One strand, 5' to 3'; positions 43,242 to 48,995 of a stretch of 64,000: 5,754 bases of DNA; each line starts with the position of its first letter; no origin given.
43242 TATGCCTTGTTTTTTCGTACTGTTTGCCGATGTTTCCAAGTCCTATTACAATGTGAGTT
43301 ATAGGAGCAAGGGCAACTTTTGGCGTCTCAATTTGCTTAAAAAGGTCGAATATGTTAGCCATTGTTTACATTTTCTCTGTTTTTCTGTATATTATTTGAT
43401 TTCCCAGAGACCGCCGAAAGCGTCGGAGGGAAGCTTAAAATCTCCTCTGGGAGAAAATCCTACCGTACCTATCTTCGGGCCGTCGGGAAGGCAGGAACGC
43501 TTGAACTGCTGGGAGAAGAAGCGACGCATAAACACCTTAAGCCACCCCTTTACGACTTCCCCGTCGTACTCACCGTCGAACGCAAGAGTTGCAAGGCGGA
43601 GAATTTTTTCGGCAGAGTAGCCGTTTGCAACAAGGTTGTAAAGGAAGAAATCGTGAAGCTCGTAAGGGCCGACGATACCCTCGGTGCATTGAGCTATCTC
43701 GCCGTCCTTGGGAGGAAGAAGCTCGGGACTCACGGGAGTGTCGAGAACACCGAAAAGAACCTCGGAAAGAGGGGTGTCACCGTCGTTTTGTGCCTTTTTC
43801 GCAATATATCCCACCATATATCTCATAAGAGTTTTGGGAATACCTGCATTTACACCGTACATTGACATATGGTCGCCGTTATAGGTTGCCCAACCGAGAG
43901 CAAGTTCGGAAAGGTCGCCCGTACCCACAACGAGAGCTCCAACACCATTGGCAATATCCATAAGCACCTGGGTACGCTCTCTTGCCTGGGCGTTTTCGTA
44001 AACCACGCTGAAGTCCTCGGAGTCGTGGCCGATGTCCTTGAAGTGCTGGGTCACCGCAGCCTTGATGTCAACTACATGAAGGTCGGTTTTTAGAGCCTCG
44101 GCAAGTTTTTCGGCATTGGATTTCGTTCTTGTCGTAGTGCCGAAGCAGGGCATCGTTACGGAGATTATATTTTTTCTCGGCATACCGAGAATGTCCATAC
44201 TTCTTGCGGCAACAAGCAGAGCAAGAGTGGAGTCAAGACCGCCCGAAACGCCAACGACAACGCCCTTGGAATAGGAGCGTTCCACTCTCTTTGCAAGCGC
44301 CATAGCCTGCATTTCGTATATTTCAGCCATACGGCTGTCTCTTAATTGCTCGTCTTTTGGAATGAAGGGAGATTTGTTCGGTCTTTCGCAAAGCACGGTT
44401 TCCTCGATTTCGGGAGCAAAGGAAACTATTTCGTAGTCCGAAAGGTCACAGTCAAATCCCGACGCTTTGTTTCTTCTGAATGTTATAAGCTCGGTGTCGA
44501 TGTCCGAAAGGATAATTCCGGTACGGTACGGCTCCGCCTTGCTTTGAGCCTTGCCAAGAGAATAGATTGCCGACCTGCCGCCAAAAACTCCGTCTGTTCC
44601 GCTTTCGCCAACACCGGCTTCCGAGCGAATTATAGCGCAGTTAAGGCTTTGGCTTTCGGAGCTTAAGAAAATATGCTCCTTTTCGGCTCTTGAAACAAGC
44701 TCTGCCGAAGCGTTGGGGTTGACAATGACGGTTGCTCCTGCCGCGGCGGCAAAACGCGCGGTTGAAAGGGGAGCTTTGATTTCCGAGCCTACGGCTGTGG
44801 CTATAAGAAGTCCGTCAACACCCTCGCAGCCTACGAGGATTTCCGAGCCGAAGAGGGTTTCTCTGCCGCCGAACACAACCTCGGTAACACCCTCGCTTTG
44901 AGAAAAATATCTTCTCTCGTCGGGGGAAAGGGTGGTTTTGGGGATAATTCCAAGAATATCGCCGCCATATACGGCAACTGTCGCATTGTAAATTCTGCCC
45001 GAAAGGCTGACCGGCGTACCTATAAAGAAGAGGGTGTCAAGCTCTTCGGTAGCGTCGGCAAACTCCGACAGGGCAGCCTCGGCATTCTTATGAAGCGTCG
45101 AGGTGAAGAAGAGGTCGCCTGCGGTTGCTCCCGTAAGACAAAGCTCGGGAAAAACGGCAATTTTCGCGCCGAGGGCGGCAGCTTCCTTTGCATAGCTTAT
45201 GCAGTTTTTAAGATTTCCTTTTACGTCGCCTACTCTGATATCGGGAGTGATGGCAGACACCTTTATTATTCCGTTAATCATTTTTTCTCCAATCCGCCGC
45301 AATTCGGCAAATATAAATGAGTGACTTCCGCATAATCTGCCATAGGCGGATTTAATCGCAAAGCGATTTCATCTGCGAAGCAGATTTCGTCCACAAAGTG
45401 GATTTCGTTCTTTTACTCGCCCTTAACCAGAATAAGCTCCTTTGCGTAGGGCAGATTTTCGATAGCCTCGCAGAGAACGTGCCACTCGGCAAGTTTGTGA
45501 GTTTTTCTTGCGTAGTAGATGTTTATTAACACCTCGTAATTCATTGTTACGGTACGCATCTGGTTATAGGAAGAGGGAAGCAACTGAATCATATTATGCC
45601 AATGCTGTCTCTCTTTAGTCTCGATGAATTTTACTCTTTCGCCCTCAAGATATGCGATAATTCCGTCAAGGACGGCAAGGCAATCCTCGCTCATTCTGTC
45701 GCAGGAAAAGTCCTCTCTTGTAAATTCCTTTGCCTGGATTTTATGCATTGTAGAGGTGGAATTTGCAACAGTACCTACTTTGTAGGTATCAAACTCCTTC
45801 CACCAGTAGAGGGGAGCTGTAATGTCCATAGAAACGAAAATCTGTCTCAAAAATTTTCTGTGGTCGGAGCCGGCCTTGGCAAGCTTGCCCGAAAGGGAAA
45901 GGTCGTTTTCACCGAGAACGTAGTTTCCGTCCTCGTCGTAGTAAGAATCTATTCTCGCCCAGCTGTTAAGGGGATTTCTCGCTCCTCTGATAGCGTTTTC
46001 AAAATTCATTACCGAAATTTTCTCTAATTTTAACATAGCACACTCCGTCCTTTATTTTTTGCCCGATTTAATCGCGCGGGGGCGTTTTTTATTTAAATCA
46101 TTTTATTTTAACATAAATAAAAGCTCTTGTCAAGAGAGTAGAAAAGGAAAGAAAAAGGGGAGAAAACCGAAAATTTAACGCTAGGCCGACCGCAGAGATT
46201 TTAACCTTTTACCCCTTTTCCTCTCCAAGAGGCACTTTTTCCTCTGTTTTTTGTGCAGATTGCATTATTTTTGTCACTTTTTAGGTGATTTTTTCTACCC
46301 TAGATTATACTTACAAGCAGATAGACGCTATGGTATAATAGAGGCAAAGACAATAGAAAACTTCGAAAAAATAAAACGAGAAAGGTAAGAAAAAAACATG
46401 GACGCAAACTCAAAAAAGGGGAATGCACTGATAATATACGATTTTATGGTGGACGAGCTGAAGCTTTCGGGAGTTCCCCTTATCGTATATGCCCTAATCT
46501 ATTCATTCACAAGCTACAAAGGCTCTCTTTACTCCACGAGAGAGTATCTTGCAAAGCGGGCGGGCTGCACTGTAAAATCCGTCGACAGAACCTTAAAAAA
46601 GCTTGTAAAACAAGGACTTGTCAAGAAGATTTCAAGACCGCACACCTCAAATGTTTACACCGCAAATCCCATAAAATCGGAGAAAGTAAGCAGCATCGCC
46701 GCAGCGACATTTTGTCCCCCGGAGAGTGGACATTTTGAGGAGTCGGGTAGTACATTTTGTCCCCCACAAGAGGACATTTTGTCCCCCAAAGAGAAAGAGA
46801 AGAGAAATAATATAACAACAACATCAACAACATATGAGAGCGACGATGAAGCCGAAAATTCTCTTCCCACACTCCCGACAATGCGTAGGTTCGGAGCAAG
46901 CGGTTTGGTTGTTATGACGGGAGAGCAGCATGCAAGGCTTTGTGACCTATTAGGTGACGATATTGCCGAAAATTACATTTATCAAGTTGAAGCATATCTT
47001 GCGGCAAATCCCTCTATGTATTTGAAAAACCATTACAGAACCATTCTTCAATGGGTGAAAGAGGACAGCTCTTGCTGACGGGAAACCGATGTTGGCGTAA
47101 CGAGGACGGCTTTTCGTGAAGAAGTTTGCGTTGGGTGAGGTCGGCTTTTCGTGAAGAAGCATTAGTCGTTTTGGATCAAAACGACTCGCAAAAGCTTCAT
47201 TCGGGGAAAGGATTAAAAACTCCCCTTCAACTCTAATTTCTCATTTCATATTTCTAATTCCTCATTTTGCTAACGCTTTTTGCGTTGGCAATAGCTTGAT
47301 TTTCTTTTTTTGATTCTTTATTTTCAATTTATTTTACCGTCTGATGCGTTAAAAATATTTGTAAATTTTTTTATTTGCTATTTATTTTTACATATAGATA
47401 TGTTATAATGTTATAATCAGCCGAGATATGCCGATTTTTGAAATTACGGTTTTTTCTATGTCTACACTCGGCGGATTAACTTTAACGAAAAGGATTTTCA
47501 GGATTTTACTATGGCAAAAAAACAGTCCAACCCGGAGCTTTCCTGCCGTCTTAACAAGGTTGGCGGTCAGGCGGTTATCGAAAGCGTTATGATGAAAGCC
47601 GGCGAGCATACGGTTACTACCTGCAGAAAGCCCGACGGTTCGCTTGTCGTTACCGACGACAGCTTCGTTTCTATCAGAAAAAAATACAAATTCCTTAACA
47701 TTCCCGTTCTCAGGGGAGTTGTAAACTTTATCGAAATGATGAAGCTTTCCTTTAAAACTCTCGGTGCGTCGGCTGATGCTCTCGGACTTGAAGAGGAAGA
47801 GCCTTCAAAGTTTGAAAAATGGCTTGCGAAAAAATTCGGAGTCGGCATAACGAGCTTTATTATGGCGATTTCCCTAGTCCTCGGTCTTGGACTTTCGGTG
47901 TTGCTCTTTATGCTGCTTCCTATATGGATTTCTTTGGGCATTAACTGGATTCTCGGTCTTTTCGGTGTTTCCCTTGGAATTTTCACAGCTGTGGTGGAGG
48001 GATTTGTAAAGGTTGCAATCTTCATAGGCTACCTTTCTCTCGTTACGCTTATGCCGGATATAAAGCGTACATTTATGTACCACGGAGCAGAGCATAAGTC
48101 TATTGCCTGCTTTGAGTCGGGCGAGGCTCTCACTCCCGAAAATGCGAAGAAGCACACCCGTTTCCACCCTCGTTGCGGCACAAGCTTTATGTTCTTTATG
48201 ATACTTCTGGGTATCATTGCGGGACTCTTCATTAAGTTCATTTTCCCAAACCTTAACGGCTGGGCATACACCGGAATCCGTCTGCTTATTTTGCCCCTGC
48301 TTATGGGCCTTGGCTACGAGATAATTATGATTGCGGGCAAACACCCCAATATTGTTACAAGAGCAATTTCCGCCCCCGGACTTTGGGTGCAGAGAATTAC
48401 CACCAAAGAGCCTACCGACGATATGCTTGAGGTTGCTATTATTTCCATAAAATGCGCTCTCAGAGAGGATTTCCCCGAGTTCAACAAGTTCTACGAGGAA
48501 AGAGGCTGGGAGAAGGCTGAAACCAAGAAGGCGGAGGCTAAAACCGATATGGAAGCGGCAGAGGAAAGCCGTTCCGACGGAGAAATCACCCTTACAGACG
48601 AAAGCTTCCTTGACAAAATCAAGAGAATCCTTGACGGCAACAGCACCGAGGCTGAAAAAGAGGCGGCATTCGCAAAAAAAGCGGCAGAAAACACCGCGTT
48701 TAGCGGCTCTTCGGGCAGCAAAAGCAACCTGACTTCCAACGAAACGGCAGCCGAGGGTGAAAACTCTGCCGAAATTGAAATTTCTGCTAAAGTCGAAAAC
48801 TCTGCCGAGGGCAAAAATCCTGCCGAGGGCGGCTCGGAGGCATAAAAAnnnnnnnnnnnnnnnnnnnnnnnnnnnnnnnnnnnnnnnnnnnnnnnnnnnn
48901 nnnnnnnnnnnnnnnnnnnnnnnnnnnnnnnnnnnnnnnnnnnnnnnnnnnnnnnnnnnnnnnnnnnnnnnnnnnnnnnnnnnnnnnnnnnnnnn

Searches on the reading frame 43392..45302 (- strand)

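Call 64: search_protein_families(library=pfam, proteins=[window:43392-45302:-], max_evalue=0.0001)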
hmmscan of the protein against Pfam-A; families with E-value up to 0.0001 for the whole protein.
window:43392-45302:- (636 aa): 2 families
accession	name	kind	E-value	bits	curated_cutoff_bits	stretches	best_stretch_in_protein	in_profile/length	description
PF02540.23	NAD_synthase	-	6.1e-27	94.7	21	1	333-479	6-145/242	NAD synthase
PF00795.27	CN_hydrolase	-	2.9e-14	53.4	23.2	1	15-274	2-252/256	Carbon-nitrogen hydrolase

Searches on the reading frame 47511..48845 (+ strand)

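Call 64: search_protein_families(library=pfam, proteins=[window:47511-48845:+], max_evalue=0.0001)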
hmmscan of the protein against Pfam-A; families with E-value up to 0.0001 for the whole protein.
window:47511-48845:+ (444 aa): 1 family
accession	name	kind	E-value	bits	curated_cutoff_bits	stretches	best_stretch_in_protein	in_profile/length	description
PF07136.16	DUF1385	-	6.2e-77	258.4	22.1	1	64-318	1-226/227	Protein of unknown function (DUF1385)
